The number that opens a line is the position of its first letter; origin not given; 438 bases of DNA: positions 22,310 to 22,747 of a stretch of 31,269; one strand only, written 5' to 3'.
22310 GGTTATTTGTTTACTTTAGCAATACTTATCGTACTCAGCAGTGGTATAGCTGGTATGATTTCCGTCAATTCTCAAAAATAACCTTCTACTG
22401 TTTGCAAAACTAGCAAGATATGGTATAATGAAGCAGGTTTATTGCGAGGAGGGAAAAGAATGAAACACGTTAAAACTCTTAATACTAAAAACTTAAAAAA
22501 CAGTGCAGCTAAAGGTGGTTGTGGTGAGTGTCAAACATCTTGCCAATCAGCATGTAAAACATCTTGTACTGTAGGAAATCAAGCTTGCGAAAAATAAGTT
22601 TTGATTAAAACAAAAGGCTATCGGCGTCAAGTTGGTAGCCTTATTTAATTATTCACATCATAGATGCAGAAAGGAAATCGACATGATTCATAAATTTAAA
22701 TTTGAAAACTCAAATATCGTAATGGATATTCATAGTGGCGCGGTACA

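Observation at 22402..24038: Unannotated 45-codon SCIFF ranthipeptide gene plus CteB-like radical SAM/SPASM maturase directly upstream of secDF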

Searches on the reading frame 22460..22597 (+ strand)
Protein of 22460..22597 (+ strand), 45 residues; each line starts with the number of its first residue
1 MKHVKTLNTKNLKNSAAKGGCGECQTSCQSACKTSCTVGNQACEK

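Call 3: search_protein_families(library=ncbifam, proteins=[window:22460-22597:+], max_evalue=0.01)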
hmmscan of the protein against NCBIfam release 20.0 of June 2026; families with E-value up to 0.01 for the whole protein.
window:22460-22597:+ (45 aa): 1 family
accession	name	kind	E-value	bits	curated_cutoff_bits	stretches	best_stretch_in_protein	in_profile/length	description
TIGR03973.1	six_Cys_in_45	equivalog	1.4e-24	85.7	50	1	2-44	1-43/43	six-cysteine ranthipeptide SCIFF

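Call 4: search_protein_families(library=pfam, proteins=[window:22460-22597:+], max_evalue=0.01)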
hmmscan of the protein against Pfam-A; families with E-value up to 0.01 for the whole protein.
window:22460-22597:+ (45 aa): 1 family
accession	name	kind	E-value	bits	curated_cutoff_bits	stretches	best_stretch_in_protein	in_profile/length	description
PF13165.11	SCIFF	-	6.7e-25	87.1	27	1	2-45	1-44/44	Six-cysteine peptide SCIFF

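Call 17: search_solved_structures(query=window:22460-22597:+, max_evalue=10, show_alignments=2)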
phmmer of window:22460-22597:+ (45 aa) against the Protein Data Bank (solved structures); distinct sequences matched with E-value up to 10: 4.
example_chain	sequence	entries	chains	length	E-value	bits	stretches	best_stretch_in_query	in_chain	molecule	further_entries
5wgg_B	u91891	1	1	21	0.0055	20.4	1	1-21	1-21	CteA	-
5d6s_A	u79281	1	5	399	0.048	17.5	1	18-40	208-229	Epoxyqueuosine reductase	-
5t5i_G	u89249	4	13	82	0.45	14.5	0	10-29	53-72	Tungsten formylmethanofuran dehydrogenase subunit fwdG | Tungsten formylmethanofuran dehydrogenase, subunit G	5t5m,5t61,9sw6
8y0y_E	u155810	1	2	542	0.82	13.7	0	6-41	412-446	123-316 scDb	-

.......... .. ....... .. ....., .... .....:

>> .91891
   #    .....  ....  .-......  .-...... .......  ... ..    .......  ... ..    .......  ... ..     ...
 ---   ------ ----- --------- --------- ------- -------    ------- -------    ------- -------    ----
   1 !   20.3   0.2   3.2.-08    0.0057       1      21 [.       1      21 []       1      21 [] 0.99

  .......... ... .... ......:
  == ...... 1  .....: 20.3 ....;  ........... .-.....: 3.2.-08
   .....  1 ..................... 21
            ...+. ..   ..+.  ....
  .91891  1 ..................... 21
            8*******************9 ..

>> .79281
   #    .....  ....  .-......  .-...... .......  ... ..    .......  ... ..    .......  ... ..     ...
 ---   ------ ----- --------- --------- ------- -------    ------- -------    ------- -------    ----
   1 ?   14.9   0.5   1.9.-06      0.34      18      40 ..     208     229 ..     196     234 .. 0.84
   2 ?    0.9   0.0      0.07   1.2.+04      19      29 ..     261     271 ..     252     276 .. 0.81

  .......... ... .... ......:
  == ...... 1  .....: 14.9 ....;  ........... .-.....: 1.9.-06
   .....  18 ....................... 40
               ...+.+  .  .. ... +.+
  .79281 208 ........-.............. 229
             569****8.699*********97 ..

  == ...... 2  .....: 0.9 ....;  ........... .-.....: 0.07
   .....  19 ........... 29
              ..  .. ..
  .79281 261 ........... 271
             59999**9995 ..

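Call 30: find_homologous_proteins(query=window:22460-22597:+, max_evalue=0.001)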
Query window:22460-22597:+ (45 aa): 5731 proteins with E <= 0.001 among 5749 candidates; the best 120 are listed.
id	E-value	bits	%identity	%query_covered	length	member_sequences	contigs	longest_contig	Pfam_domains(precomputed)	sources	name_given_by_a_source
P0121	2.3e-20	88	98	100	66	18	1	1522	PF13165.12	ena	-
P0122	2.3e-20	88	100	100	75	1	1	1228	PF13165.12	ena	-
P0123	2.3e-19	85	93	100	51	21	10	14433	PF13165.12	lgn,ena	-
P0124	3.5e-19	84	93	100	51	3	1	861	PF13165.12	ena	-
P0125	7.9e-19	83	93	100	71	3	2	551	PF13165.12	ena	-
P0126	1.6e-18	82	74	100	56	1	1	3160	PF13165.12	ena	-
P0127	9.3e-18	80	84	100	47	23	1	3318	PF13165.12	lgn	-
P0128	1.6e-17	79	86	98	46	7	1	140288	PF13165.12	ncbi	-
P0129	1.6e-17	79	91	98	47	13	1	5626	PF13165.12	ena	-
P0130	1.7e-17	79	86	98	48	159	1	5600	PF13165.12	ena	-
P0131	1.8e-17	79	87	100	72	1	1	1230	PF13165.12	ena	-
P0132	1.9e-17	79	86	98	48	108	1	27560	PF13165.12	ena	-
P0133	1.9e-17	79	84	98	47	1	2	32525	PF13165.12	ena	-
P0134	2.0e-17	79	86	98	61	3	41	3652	PF13165.12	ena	-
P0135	2.0e-17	79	86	98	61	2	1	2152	PF13165.12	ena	-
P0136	2.1e-17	79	84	98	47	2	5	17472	PF13165.12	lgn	-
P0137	2.1e-17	78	86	98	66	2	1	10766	PF13165.12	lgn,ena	-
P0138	2.3e-17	78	86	98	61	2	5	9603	PF13165.12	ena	-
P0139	2.4e-17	78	82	100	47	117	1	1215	PF13165.12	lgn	-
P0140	2.5e-17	78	86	98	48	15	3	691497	PF13165.12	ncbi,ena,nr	ncbi:six-cysteine peptide SCIFF [Lachnospiraceae bacterium XBB2008]|nr:six-cysteine ranthipeptide SC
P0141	2.7e-17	78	82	100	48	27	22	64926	PF13165.12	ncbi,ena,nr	ncbi:MAG: six-cysteine ranthipeptide SCIFF [Lachnospiraceae bacterium]|nr:six-cysteine ranthipeptide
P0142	3.0e-17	78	86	98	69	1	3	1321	PF13165.12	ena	-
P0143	3.1e-17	78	84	98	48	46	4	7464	PF13165.12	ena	-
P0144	3.2e-17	78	84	98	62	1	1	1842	PF13165.12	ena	-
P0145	3.3e-17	78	86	98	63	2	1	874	PF13165.12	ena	-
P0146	3.3e-17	78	84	100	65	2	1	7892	PF13165.12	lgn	-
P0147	3.5e-17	78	86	98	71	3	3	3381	PF13165.12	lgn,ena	-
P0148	3.6e-17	78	84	96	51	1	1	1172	PF13165.12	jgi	-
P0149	3.8e-17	78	84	98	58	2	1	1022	PF13165.12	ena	-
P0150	4.4e-17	78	91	100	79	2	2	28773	PF13165.12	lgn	-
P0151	4.5e-17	77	86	98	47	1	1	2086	PF13165.12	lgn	-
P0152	4.6e-17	77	86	98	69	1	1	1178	PF13165.12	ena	-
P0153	4.8e-17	77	82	100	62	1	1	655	PF13165.12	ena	-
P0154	4.8e-17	77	86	98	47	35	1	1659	PF13165.12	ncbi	-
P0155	4.8e-17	77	84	100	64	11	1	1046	PF13165.12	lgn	-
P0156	5.0e-17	77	86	98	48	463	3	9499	PF13165.12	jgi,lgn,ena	-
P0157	5.3e-17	77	86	98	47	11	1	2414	PF13165.12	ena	-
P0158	5.3e-17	77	82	98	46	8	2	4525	PF13165.12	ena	-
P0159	5.4e-17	77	84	98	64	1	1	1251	PF13165.12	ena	-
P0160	5.4e-17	77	84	100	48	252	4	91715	PF13165.12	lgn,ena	-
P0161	5.4e-17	77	86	98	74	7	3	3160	PF13165.12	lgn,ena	-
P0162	5.5e-17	77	84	98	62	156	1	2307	PF13165.12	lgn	-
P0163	6.2e-17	77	86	98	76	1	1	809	PF13165.12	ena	-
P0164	6.2e-17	77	84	100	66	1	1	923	PF13165.12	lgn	-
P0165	6.3e-17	77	84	98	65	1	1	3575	PF13165.12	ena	-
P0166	6.6e-17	77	84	98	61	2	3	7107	PF13165.12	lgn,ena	-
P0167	7.0e-17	77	84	98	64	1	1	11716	PF13165.12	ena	-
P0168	7.1e-17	77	86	98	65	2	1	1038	PF13165.12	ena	-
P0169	7.1e-17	77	82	100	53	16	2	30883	PF13165.12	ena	-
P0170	7.3e-17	77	71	98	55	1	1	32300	PF13165.12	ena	-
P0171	7.6e-17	77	82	100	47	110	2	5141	PF13165.12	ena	-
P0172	8.0e-17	77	86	98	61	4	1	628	PF13165.12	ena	-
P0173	8.0e-17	77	82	100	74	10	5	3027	PF13165.12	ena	-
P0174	8.0e-17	77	84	98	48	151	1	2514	PF13165.12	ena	-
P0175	8.1e-17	77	84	98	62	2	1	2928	PF13165.12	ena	-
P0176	8.2e-17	77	89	98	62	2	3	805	PF13165.12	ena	-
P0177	8.2e-17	77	84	98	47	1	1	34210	PF13165.12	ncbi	-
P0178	8.4e-17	77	84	98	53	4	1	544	PF13165.12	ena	-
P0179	8.5e-17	77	82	98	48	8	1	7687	PF13165.12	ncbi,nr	ncbi:MAG: six-cysteine ranthipeptide SCIFF [Lachnospiraceae bacterium]|nr:six-cysteine ranthipeptide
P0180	8.8e-17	77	84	100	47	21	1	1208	PF13165.12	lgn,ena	-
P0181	8.9e-17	77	86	98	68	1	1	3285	PF13165.12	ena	-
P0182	9.2e-17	77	84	100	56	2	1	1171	PF13165.12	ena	-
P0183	9.6e-17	76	86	98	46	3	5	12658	PF13165.12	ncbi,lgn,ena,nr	ncbi:MAG: six-cysteine ranthipeptide SCIFF [Firmicutes bacterium]|nr:six-cysteine ranthipeptide SCIF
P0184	9.7e-17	76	82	100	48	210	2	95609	PF13165.12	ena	-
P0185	1.0e-16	76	84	98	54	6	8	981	PF13165.12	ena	-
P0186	1.0e-16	76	84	98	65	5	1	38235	PF13165.12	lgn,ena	-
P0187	1.1e-16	76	84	98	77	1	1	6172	PF13165.12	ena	-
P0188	1.1e-16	76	86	98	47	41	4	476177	PF13165.12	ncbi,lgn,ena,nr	ncbi:MAG: six-cysteine ranthipeptide SCIFF [Lachnospiraceae bacterium]|nr:six-cysteine ranthipeptide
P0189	1.1e-16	76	86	98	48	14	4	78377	PF13165.12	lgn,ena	-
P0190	1.1e-16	76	84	100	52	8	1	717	PF13165.12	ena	-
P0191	1.1e-16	76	84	98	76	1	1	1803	PF13165.12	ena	-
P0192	1.1e-16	76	84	98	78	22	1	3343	PF13165.12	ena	-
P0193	1.1e-16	76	86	98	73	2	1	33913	PF13165.12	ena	-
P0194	1.2e-16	76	84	98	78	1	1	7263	PF13165.12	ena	-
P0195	1.2e-16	76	89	98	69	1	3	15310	PF13165.12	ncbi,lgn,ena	-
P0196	1.2e-16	76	86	98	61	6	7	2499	PF13165.12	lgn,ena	-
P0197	1.2e-16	76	86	98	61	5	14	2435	PF13165.12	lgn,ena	-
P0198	1.2e-16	76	84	98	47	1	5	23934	PF13165.12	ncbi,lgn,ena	-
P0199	1.2e-16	76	84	98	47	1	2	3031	PF13165.12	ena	-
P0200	1.2e-16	76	80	100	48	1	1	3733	PF13165.12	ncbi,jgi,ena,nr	ncbi:MAG: six-cysteine ranthipeptide SCIFF [Lachnospiraceae bacterium]|nr:six-cysteine ranthipeptide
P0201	1.2e-16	76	82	100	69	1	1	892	PF13165.12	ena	-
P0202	1.3e-16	76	84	100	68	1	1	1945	PF13165.12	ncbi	-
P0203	1.3e-16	76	82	100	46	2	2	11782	PF13165.12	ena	-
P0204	1.3e-16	76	84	98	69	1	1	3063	PF13165.12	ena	-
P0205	1.4e-16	76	84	100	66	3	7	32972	PF13165.12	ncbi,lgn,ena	-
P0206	1.4e-16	76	84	98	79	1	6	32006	PF13165.12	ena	-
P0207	1.4e-16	76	84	98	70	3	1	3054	PF13165.12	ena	-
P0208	1.4e-16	76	82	100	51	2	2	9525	PF13165.12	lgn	-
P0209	1.5e-16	76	82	100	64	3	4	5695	PF13165.12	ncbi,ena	-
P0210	1.5e-16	76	84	98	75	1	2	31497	PF13165.12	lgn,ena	-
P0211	1.5e-16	76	80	100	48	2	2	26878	PF13165.12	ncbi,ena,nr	ncbi:MAG: six-cysteine ranthipeptide SCIFF [Lachnospiraceae bacterium]|nr:six-cysteine ranthipeptide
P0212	1.5e-16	76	86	98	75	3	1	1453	PF13165.12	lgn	-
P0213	1.6e-16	76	84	98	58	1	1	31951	PF13165.12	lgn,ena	-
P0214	1.6e-16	76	84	100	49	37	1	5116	PF13165.12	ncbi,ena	-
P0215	1.6e-16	76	84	98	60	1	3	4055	PF13165.12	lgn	-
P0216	1.6e-16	76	84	98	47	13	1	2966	PF13165.12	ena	-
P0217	1.6e-16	76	84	98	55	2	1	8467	PF13165.12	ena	-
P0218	1.6e-16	76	82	98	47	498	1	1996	PF13165.12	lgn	-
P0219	1.7e-16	76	89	98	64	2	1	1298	PF13165.12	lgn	-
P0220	1.7e-16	76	80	100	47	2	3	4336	PF13165.12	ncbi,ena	-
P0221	1.7e-16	76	84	100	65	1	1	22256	PF13165.12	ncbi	-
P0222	1.7e-16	76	82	98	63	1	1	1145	PF13165.12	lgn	-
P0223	1.7e-16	76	80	98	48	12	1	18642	PF13165.12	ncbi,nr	ncbi:MAG: six-cysteine ranthipeptide SCIFF [Lachnospiraceae bacterium]|nr:six-cysteine ranthipeptide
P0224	1.8e-16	76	86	98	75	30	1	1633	PF13165.12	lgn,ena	-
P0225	1.8e-16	76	84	100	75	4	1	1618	PF13165.12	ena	-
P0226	1.9e-16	76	86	98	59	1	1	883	PF13165.12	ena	-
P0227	1.9e-16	76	84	98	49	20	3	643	PF13165.12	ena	-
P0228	1.9e-16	76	82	98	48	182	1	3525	PF13165.12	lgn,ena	-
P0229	1.9e-16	76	86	98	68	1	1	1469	PF13165.12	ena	-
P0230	1.9e-16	76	82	100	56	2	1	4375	PF13165.12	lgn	-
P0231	1.9e-16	76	86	98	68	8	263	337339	PF13165.12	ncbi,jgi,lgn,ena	-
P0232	2.0e-16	76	84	98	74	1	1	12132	PF13165.12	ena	-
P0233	2.0e-16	76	82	100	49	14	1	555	PF13165.12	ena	-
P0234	2.0e-16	76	82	98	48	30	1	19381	PF13165.12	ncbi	-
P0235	2.1e-16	75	82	100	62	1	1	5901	PF13165.12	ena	-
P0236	2.1e-16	75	84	100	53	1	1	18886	PF13165.12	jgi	-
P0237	2.1e-16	75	80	100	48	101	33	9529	PF13165.12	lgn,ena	-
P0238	2.2e-16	75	82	100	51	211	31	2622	PF13165.12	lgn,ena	-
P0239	2.2e-16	75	84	100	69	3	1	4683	PF13165.12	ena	-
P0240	2.3e-16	75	84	98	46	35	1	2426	PF13165.12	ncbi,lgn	ncbi:MAG: six-cysteine ranthipeptide SCIFF [Anaerotignaceae bacterium]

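Call 31: list_cluster_members(proteins=[window:22460-22597:+])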
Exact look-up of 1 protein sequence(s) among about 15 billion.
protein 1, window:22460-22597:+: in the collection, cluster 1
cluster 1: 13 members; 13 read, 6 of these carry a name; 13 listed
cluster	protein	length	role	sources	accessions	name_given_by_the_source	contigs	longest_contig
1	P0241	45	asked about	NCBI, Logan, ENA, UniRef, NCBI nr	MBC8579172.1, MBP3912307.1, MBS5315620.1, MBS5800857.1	MAG: six-cysteine ranthipeptide SCIFF [Zhenhengia sp.] | Six-cysteine peptide SCIFF n=2 Tax=Lachnospirales TaxID=3085636 RepID=A0A926ICY0_9FIRM | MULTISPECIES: six-cysteine ranthipeptide SCIFF [Lachnospirales]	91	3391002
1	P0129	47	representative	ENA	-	-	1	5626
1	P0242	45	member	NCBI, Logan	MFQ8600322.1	MAG: six-cysteine ranthipeptide SCIFF [Oscillospiraceae bacterium]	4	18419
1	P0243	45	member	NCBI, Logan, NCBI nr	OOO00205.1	MAG: six-cysteine peptide SCIFF [Epulopiscium sp. Nele67-Bin004]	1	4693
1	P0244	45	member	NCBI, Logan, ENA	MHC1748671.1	MAG: six-cysteine ranthipeptide SCIFF [Cellulosilyticaceae bacterium]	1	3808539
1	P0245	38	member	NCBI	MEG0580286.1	MAG: six-cysteine ranthipeptide SCIFF, partial [Niameybacter sp.]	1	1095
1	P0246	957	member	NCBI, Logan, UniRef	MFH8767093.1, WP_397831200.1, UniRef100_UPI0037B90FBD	FAD-binding and (Fe-S)-binding domain-containing protein [Streptomyces althioticus] | FAD-binding and (Fe-S)-binding domain-containing protein n=1 Tax=Streptomyces althioticus ...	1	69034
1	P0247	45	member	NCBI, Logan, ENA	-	-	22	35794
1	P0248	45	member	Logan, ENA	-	-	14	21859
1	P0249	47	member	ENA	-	-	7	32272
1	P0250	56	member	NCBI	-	-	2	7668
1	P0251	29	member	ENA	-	-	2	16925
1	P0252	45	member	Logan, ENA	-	-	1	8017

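Call 32: find_encoding_contigs(protein=window:22460-22597:+, flank=6000, max_places=8)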
Protein window:22460-22597:+ (45 aa): 24 contigs read that carry it; 8 places shown.
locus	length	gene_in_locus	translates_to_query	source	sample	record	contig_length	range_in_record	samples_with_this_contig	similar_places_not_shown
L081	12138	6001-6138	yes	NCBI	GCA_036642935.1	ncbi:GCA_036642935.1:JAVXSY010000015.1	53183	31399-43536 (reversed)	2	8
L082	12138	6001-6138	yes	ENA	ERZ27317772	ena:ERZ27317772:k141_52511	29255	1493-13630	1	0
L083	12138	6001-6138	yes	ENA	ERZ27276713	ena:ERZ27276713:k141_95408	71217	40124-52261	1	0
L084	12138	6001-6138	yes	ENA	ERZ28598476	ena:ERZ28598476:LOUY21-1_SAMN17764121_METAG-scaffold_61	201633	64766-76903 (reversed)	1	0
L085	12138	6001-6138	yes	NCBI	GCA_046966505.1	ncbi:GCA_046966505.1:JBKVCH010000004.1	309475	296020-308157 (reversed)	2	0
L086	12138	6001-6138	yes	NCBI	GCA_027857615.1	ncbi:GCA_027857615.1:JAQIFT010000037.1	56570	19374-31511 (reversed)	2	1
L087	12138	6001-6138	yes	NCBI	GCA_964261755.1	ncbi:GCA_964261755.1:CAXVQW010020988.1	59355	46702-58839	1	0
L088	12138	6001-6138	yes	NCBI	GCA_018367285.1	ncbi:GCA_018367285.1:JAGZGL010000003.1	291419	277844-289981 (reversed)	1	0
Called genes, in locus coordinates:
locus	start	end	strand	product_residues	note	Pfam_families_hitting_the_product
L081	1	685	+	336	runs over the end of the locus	PF13187:Fer4_9 (faint), PF13534:Fer4_17 (faint), PF25160:LdpA_Fe-S-bd (faint), PF00037:Fer4 (faint), PF12797:Fer4_2 (faint), PF17179:Fer4_22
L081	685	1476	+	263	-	PF00175:NAD_binding_1, PF10418:DHODB_Fe-S_bind (weak)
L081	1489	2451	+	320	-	PF03460:NIR_SIR_ferr, PF13237:Fer4_10 (faint), PF01077:NIR_SIR, PF12797:Fer4_2 (faint), PF14697:Fer4_21, PF12838:Fer4_7 (weak), PF00037:Fer4 (weak), PF12837:Fer4_6 (weak), +1 more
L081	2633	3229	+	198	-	PF16011:CBM9_2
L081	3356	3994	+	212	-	-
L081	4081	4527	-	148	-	-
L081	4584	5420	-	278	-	PF02811:PHP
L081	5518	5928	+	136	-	PF12670:DUF3792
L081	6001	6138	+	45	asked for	PF13165:SCIFF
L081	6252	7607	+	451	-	PF04055:Radical_SAM, PF13353:Fer4_12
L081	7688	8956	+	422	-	PF21760:SecD_1st, PF22599:SecDF_P1_head, PF02355:SecD_SecF_C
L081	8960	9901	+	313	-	PF02355:SecD_SecF_C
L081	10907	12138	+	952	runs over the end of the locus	PF01074:Glyco_hydro_38N, PF09261:Alpha-mann_mid, PF07748:Glyco_hydro_38C, PF17677:Glyco_hydro38C2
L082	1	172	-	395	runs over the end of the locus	PF00155:Aminotran_1_2, PF00266:Aminotran_5 (weak), PF01053:Cys_Met_Meta_PP (weak)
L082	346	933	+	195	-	PF00367:PTS_EIIB, PF02378:PTS_EIIC (weak)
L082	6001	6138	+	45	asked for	PF13165:SCIFF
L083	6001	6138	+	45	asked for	PF13165:SCIFF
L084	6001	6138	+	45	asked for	PF13165:SCIFF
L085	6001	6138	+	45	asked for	PF13165:SCIFF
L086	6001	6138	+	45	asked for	PF13165:SCIFF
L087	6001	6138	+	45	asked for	PF13165:SCIFF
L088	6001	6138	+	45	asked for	PF13165:SCIFF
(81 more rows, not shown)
